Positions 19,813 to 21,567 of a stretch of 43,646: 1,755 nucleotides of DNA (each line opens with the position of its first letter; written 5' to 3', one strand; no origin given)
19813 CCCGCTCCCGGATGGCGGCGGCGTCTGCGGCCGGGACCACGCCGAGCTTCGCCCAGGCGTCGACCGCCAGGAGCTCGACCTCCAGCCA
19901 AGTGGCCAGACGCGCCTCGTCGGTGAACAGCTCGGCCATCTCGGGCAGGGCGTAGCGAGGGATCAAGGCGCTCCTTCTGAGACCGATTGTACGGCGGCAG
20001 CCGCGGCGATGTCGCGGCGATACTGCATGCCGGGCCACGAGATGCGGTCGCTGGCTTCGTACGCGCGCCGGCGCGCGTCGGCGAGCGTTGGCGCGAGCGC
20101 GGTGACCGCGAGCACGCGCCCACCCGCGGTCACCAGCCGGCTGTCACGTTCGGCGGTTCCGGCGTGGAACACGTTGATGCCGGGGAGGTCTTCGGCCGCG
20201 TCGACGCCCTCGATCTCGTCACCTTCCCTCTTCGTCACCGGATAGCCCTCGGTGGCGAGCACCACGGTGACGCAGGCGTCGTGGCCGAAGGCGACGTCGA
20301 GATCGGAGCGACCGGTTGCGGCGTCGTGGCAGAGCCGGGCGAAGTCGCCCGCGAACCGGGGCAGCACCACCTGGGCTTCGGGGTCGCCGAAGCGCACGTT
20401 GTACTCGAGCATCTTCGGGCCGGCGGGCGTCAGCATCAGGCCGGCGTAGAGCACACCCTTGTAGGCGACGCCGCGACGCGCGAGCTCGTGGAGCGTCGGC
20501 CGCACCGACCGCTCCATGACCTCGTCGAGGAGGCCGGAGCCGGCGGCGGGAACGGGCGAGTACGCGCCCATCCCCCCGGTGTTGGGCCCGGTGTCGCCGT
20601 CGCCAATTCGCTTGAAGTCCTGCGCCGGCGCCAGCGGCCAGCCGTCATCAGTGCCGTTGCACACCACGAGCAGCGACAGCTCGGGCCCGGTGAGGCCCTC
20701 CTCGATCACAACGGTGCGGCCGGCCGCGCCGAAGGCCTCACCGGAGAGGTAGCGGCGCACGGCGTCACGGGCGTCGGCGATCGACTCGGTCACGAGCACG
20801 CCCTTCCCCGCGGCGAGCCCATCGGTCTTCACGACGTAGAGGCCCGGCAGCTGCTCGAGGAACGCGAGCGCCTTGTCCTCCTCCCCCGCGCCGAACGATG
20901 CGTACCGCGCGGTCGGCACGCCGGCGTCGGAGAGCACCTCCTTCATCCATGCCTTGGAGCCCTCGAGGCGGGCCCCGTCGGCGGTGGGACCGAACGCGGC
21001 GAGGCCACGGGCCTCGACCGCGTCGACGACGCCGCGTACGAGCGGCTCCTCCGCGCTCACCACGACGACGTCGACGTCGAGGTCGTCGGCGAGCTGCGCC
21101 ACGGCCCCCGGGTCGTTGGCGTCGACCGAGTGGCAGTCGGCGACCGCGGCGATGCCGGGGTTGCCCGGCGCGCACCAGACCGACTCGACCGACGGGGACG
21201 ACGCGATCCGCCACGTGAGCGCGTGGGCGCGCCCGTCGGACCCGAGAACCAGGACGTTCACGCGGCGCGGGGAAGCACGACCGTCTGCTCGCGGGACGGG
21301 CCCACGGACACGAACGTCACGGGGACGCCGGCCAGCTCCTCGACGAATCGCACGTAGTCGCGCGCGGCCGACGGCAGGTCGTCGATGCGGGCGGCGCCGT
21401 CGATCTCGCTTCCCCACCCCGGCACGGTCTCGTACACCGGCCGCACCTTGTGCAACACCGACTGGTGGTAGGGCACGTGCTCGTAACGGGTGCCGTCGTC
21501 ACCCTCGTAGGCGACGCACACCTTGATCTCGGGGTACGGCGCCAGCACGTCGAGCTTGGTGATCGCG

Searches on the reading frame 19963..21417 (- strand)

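Call 25: search_protein_families(library=pfam, proteins=[window:19963-21417:-], max_evalue=0.001)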
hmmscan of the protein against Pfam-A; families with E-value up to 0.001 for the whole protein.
window:19963-21417:- (484 aa): 3 families
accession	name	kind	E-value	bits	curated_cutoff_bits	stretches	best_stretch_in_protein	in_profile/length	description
PF01071.24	GARS_A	-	1.5e-66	224.4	27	1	153-348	1-194/194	Phosphoribosylglycinamide synthetase, ATP-grasp (A) domain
PF02843.22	GARS_C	-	2.8e-31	108.1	34.8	1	382-472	1-91/92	Phosphoribosylglycinamide synthetase, C domain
PF02844.21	GARS_N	-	3.6e-31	108.3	29.5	1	54-152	2-100/100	Phosphoribosylglycinamide synthetase, N domain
